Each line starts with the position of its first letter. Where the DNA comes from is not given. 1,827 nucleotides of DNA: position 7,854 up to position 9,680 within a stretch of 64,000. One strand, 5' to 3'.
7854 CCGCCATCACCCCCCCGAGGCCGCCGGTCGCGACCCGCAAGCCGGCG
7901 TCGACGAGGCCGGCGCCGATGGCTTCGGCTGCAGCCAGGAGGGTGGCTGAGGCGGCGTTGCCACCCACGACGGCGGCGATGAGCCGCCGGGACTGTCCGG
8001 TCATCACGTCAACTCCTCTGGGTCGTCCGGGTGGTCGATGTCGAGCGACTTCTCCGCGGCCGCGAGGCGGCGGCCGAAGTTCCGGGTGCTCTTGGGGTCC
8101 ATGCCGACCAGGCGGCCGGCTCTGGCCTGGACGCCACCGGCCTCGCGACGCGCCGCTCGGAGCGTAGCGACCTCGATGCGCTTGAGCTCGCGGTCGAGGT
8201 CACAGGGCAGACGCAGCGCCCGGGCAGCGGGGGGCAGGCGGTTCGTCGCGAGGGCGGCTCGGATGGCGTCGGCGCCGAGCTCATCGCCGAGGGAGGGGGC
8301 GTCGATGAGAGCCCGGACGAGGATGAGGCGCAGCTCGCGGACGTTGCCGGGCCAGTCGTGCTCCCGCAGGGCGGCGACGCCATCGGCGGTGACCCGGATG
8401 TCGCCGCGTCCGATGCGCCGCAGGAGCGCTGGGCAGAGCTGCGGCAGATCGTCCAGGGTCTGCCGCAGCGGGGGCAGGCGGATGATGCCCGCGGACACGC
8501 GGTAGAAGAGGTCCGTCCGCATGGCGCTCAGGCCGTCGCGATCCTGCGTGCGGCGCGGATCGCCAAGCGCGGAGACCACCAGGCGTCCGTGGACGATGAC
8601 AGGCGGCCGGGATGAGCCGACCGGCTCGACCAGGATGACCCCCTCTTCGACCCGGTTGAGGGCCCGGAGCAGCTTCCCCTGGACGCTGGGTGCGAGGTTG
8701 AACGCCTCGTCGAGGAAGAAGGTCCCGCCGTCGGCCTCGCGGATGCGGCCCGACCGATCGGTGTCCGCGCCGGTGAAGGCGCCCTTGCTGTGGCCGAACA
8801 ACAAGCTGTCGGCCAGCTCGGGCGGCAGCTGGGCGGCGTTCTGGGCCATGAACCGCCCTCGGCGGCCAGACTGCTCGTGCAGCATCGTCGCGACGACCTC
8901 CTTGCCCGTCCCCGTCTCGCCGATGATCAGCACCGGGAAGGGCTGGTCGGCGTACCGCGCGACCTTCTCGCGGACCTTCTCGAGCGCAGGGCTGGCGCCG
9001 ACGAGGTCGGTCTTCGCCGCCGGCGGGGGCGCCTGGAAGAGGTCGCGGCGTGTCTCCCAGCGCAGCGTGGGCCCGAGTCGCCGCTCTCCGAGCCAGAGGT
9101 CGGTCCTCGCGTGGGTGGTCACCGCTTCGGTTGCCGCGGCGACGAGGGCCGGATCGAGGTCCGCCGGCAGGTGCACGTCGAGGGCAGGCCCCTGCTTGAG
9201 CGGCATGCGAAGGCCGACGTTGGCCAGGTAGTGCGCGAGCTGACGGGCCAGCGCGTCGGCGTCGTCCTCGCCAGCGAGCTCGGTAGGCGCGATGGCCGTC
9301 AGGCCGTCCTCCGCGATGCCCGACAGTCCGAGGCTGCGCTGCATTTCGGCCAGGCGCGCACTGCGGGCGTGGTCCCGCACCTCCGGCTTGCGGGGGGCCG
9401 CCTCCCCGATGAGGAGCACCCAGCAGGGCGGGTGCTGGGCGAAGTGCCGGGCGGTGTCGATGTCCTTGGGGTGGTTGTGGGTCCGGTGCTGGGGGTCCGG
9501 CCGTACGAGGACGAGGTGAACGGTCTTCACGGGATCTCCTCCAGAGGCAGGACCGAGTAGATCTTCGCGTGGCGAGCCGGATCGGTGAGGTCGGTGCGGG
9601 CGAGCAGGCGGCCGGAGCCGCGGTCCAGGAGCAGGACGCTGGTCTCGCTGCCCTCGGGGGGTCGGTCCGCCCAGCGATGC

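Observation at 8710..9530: bEBP with an uncharacterised ~230-aa N-terminal sensory domain located mid-operon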

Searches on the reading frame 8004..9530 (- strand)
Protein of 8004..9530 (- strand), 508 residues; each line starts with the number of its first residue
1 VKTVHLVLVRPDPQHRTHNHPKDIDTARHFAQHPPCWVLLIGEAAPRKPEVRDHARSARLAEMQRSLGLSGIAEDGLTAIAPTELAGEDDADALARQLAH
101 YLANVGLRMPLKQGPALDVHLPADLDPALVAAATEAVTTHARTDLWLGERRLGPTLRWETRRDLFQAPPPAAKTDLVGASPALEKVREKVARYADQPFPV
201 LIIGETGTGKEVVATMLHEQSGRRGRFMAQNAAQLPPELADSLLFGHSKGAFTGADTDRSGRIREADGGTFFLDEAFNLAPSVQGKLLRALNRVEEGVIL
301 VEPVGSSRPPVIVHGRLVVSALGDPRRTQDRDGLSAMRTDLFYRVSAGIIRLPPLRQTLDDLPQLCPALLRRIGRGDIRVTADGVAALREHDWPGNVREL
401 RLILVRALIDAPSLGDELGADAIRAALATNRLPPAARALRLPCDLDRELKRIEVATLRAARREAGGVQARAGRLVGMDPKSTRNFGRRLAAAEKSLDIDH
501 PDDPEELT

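Call 5: search_protein_families(library=pfam, proteins=[window:8004-9530:-], max_evalue=0.01)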
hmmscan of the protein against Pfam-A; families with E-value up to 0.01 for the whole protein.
window:8004-9530:- (508 aa): 4 families
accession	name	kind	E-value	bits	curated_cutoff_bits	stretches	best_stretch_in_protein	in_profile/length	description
PF00158.32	Sigma54_activat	-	9.6e-42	143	20.2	1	176-347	1-164/168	Sigma-54 interaction domain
PF14532.12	Sigma54_activ_2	-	8.7e-13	49.1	25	1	177-304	1-96/138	Sigma-54 interaction domain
PF25601.1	AAA_lid_14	-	5.3e-09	36.2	27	1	357-430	2-77/87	AAA+ ATPase lid domain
PF07728.20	AAA_5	-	1.1e-06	29.2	22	1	199-295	1-94/139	AAA domain (dynein-related subfamily)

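Call 6: search_protein_families(library=ncbifam, proteins=[window:8004-9530:-], max_evalue=0.01)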
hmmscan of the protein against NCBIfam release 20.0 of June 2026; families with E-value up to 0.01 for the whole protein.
window:8004-9530:- (508 aa): 26 families (the best 25 are shown)
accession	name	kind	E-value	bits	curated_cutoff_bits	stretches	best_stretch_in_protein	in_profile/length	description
TIGR01817.1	nifA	equivalog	3.1e-57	194.5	528.85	1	173-407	195-424/534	nif-specific transcriptional activator NifA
NF003451.0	PRK05022.1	equivalog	1.7e-56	192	476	1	171-490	187-509/512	nitric oxide reductase transcriptional regulator NorR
NF038308.1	RNA_repair_RtcR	equivalog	1.7e-52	179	650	1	172-489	178-513/530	RNA repair transcriptional activator RtcR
TIGR01818.1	ntrC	equivalog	2e-52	178.5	558.6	1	171-447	131-401/463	nitrogen regulation protein NR(I)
TIGR02974.1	phageshock_pspF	equivalog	1.6e-48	165.6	443.55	1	176-410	1-232/336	phage shock protein operon transcriptional activator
TIGR02915.1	PEP_resp_reg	equivalog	8e-48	163.4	502.6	1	161-476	126-429/445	PEP-CTERM-box response regulator transcription factor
TIGR02329.1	propionate_PrpR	equivalog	7.8e-47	160.1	499.2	1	171-477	209-515/526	propionate catabolism operon regulatory protein PrpR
NF041552.1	TF_PrdR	equivalog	4e-45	154.2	795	1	175-477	268-564/577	sigma-54 dependent transcriptional regulator PrdR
NF050807.1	TransRegFlbDCaul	equivalog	5e-45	154.2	750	1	173-429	117-367/454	sigma-54-dependent transcriptional regulator FlbD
NF007689.0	PRK10365.1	equivalog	2.6e-43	148.4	760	1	171-479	136-432/441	sigma-54-dependent response regulator transcription factor ZraR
NF011958.0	PRK15429.1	equivalog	4.4e-42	144.6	830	1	175-410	380-611/692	formate hydrogenlyase transcriptional activator FlhA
NF011953.0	PRK15424.1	equivalog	5.8e-42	144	703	1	173-409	218-463/538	propionate catabolism operon regulatory protein PrpR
NF008622.0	PRK11608.1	equivalog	3.5e-40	138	529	1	173-479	5-313/329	phage shock protein operon transcriptional activator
NF008176.1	PRK10923.1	equivalog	4.6e-40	137.6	620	1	171-402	135-362/469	nitrogen regulation protein NR(I)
NF041946.1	LuxO_transreg_Vib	equivalog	1e-39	136.6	800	1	173-407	132-362/463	quorum-sensing sigma-54 dependent transcriptional regulator LuxO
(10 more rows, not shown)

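Call 26: find_encoding_contigs(protein=window:8004-9530:-, flank=10000, max_places=4)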
Protein window:8004-9530:- (508 aa): no gene with exactly this product is on record in the collection.

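Call 43: find_homologous_proteins(query=window:8004-9530:-, max_evalue=1e-20)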
Query window:8004-9530:- (508 aa): 7976 proteins with E <= 1e-20 among 8000 candidates; the best 120 are listed.
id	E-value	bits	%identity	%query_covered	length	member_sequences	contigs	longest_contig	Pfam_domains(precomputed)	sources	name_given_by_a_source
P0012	0.0e+0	1117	100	100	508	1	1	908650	PF00158.33,PF25601.2,PF14532.13,PF07728.21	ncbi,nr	ncbi:MAG: sigma-54-dependent Fis family transcriptional regulator [Myxococcales bacterium]|nr:sigma-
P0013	4.5e-223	760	71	98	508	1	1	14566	PF00158.33,PF25601.2,PF14532.13,PF07728.21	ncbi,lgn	-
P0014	4.7e-223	760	71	98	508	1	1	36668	PF00158.33,PF25601.2,PF14532.13,PF07728.21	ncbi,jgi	jgi:DNA-binding NtrC family response regulator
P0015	9.6e-221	752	70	98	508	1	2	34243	PF00158.33,PF25601.2,PF14532.13,PF07728.21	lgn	-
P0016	2.8e-220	751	69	99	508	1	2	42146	PF00158.33,PF25601.2,PF14532.13,PF07728.21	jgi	jgi:DNA-binding NtrC family response regulator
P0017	1.3e-219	749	69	98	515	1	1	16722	PF00158.33,PF25601.2,PF14532.13,PF07728.21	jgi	-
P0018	2.2e-219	748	69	98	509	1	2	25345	PF00158.33,PF25601.2,PF14532.13,PF07728.21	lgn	-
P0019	4.5e-219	747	69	99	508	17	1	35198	PF00158.33,PF25601.2,PF14532.13,PF07728.21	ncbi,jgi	jgi:DNA-binding NtrC family response regulator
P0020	6.9e-217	740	69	98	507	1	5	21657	PF00158.33,PF25601.2,PF14532.13,PF07728.21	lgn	-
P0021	1.2e-214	732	68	99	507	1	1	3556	PF00158.33,PF25601.2,PF14532.13,PF07728.21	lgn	-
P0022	1.4e-213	729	68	99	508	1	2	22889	PF00158.33,PF25601.2,PF14532.13,PF07728.21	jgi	jgi:DNA-binding NtrC family response regulator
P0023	6.7e-213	727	69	98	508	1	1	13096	PF00158.33,PF25601.2,PF14532.13,PF07728.21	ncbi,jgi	jgi:DNA-binding NtrC family response regulator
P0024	9.7e-212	723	67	98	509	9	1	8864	PF00158.33,PF25601.2,PF14532.13,PF07728.21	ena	-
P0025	3.1e-211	721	66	99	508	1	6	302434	PF00158.33,PF25601.2,PF14532.13,PF07728.21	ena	-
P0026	1.7e-210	719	68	98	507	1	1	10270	PF00158.33,PF25601.2,PF14532.13,PF07728.21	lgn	-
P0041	3.8e-168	579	58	98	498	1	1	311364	PF00158.33,PF25601.2,PF14532.13,PF07728.21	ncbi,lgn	ncbi:MAG: sigma 54-interacting transcriptional regulator [Myxococcota bacterium]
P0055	6.0e-127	443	50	98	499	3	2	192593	PF00158.33,PF25601.2,PF14532.13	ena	-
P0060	2.4e-79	286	44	73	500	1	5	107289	PF00158.33,PF25601.2,PF14532.13,PF07728.21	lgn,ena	-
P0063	4.1e-51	193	45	49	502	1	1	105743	PF00158.33,PF25601.2,PF14532.13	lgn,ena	-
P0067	1.0e-49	188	38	62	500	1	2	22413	PF00158.33,PF25601.2,PF02954.26,PF06956.17,PF14532.13,PF07728.21,PF01078.28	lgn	-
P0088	4.8e-48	183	40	62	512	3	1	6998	PF00158.33,PF25601.2,PF02954.26,PF06956.17,PF14532.13,PF07728.21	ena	-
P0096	1.2e-47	181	40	65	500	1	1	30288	PF00158.33,PF25601.2,PF14532.13,PF07728.21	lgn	-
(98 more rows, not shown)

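Call 50: find_encoding_contigs(protein=P0041, flank=10000, max_places=1)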
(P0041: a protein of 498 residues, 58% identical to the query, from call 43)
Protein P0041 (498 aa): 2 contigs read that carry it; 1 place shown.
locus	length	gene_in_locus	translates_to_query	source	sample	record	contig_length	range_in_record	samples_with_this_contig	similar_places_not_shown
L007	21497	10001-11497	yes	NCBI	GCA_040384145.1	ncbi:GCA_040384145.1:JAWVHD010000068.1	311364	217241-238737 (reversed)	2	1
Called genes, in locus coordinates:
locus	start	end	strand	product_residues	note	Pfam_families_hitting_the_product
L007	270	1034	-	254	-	-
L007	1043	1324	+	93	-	-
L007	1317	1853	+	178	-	-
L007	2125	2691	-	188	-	-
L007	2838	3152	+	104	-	-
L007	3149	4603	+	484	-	PF13671:AAA_33 (weak), PF02223:Thymidylate_kin, PF05721:PhyH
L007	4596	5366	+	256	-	PF05721:PhyH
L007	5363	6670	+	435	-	PF01546:Peptidase_M20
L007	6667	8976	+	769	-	PF00797:Acetyltransf_2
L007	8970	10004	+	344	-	-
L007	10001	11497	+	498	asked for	PF00158:Sigma54_activat, PF14532:Sigma54_activ_2, PF07728:AAA_5 (weak), PF25601:AAA_lid_14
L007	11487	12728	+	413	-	PF03446:NAD_binding_2 (weak), PF03721:UDPG_MGDP_dh_N, PF00984:UDPG_MGDP_dh, PF03720:UDPG_MGDP_dh_C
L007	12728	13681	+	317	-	PF00106:adh_short (weak), PF01073:3Beta_HSD, PF01370:Epimerase, PF02719:Polysacc_synt_2, PF04321:RmlD_sub_bind, PF05368:NmrA, PF13460:NAD_binding_10, PF16363:GDP_Man_Dehyd, +1 more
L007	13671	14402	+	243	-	PF00590:TP_methylase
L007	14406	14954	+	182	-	PF18306:LDcluster4, PF03641:Lysine_decarbox (weak)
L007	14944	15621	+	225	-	PF13489:Methyltransf_23 (weak), PF08241:Methyltransf_11, PF08242:Methyltransf_12 (weak), PF13649:Methyltransf_25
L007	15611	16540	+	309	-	PF01522:Polysacc_deac_1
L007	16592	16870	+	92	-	-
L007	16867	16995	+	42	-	-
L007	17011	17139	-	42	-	-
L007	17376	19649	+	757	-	-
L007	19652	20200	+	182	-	-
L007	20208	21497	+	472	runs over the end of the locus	PF01134:GIDA (weak), PF12831:FAD_oxidored (weak)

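Call 51: find_encoding_contigs(protein=P0055, flank=10000, max_places=1)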
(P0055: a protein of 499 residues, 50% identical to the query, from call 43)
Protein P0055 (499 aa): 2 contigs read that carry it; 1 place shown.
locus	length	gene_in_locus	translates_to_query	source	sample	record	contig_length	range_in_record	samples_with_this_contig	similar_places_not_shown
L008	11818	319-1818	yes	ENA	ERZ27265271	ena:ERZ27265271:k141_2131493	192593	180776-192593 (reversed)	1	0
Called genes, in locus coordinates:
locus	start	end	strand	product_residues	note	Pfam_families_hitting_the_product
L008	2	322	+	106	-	?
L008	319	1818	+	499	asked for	PF00158:Sigma54_activat, PF14532:Sigma54_activ_2, PF25601:AAA_lid_14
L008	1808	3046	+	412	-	PF03446:NAD_binding_2 (weak), PF03721:UDPG_MGDP_dh_N, PF00984:UDPG_MGDP_dh, PF03720:UDPG_MGDP_dh_C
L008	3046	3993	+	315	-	PF01073:3Beta_HSD, PF01370:Epimerase, PF02719:Polysacc_synt_2, PF04321:RmlD_sub_bind, PF05368:NmrA, PF07993:NAD_binding_4 (faint), PF13460:NAD_binding_10, PF16363:GDP_Man_Dehyd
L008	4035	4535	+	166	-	PF18306:LDcluster4, PF03641:Lysine_decarbox (weak)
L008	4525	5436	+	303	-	PF01522:Polysacc_deac_1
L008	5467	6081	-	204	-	-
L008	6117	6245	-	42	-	-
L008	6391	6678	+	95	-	-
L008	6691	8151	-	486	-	-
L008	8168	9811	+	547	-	PF04055:Radical_SAM, PF13186:SPASM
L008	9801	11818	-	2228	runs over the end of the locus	PF00805:Pentapeptide, PF13576:Pentapeptide_3 (faint), PF13599:Pentapeptide_4 (weak), PF00805:Pentapeptide (weak), PF13599:Pentapeptide_4 (weak), PF00805:Pentapeptide, PF25058:ARM_TT21 (faint)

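Call 55: find_encoding_contigs(protein=P0060, flank=10000, max_places=1)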
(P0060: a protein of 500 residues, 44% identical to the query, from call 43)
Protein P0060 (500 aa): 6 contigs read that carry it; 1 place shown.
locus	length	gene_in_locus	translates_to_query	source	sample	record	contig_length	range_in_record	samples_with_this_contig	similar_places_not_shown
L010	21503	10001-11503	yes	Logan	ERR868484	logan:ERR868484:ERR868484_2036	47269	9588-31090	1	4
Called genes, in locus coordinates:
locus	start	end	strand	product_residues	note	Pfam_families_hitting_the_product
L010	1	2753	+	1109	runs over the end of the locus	PF00754:F5_F8_type_C (faint), PF22633:F5_F8_type_C_2 (faint)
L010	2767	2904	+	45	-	-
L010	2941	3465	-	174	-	-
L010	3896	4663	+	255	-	PF05721:PhyH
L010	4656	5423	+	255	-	PF05721:PhyH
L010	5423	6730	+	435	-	PF01546:Peptidase_M20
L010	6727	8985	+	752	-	PF00797:Acetyltransf_2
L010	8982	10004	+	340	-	-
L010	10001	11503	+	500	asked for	PF00158:Sigma54_activat, PF14532:Sigma54_activ_2, PF07728:AAA_5, PF25601:AAA_lid_14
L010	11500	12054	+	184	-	PF02481:DNA_processg_A (faint), PF18306:LDcluster4, PF03641:Lysine_decarbox (weak)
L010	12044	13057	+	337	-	PF01522:Polysacc_deac_1 (faint)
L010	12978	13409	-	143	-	PF04828:GFA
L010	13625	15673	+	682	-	PF01565:FAD_binding_4 (weak), PF04030:ALO (faint), PF10604:Polyketide_cyc2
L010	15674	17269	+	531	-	PF04734:Ceramidase_alk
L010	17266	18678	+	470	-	PF00355:Rieske, PF19112:VanA_C (weak)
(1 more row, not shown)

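Call 56: find_encoding_contigs(protein=P0096, flank=10000, max_places=1)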
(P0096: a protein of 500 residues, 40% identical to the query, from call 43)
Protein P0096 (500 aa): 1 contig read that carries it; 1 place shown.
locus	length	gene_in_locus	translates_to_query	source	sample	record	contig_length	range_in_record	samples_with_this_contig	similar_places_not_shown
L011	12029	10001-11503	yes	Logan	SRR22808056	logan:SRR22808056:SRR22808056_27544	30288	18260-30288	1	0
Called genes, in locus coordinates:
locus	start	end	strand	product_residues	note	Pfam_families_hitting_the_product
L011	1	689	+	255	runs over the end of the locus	PF13385:Laminin_G_3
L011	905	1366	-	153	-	-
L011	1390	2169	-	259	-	PF05721:PhyH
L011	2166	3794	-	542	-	PF02543:Carbam_trans_N, PF16861:Carbam_trans_C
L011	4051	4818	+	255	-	PF05721:PhyH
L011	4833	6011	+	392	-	PF01546:Peptidase_M20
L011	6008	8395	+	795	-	PF00797:Acetyltransf_2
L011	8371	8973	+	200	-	PF18306:LDcluster4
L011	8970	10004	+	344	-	-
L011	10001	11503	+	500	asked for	PF00158:Sigma54_activat, PF14532:Sigma54_activ_2, PF07728:AAA_5 (faint), PF25601:AAA_lid_14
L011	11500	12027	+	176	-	?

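Call 57: find_encoding_contigs(protein=P0063, flank=10000, max_places=1)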
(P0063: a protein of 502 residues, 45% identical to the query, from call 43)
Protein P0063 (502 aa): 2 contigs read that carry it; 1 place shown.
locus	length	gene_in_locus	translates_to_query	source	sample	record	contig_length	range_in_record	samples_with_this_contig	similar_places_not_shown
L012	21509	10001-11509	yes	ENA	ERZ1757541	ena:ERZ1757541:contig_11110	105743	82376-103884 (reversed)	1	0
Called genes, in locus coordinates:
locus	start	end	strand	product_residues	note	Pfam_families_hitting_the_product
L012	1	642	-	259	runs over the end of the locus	-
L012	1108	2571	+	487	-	-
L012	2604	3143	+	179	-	-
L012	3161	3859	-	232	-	PF00665:rve, PF13683:rve_3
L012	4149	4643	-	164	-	PF01527:HTH_Tnp_1 (faint)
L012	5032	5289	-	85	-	PF05016:ParE_toxin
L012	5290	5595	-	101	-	PF02604:PhdYeFM_antitox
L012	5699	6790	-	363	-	PF06782:UPF0236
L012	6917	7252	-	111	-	-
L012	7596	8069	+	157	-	PF00872:Transposase_mut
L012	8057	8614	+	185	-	PF00872:Transposase_mut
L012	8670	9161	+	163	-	PF13358:DDE_3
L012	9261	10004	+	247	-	-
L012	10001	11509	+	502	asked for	PF00158:Sigma54_activat, PF14532:Sigma54_activ_2, PF25601:AAA_lid_14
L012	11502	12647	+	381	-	-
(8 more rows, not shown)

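Call 71: search_protein_families(library=pfam, proteins=[L007:2838-3152:+], max_evalue=1)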
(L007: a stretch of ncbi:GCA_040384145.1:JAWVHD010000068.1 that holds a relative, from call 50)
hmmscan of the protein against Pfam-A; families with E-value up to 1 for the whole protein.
L007:2838-3152:+ (104 aa): 1 family
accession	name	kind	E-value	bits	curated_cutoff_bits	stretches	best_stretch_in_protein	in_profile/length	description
PF14076.12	DUF4258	-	0.0027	18.4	25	1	4-78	1-69/71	Domain of unknown function (DUF4258)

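Call 72: predict_structure(alignment_id=A6)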
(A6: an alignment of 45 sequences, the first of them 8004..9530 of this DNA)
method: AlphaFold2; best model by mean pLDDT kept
length: 508 residues; sequences in the alignment: 45
mean_pLDDT: 90.2   pTM: 0.64
mean pLDDT of the five models: 90.2, 89.2, 88.6, 88.3, 87.7
residues with pLDDT >= 90: 381; 70-90: 79; 50-70: 40; < 50: 8
segments of 3 or more residues with pLDDT < 50: 502-508
pLDDT, mean of each block of 10 residues (from residue 1): 92 94 98 97 79 93 96 92 87 93 91 93 96 90 92 70 62 89 97 95 95 96 92 95 96 86 96 96 96 94 95 96 86 77 97 96 97 95 97 89 95 89 93 61 83 93 95 96 97 85 43
secondary structure, 60 per line:
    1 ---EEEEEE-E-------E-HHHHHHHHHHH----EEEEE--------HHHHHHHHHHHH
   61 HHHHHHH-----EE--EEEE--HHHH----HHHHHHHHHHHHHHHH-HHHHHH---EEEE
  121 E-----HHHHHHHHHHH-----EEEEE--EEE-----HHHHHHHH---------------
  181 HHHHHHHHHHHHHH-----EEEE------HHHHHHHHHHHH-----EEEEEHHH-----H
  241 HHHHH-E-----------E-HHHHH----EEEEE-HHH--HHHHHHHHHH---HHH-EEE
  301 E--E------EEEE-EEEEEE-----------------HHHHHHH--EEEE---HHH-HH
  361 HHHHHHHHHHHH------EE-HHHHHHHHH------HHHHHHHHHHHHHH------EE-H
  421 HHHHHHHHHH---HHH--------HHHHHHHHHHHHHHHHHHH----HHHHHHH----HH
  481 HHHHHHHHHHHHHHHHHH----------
elements in order: E4-9 H21-31 E36-40 H49-67 E77-80 H83-86 H91-106 H108-113 E117-121 H127-137 E143-147 E150-152 H158-165 H181-194 E200-203 H210-221 E227-231 H240-245 H261-265 E270-274 H281-290 E298-301 E311-314 E316-321 H339-345 E348-351 H359-372 H382-390 H397-410 H420-430 H445-463 H468-474 H479-498
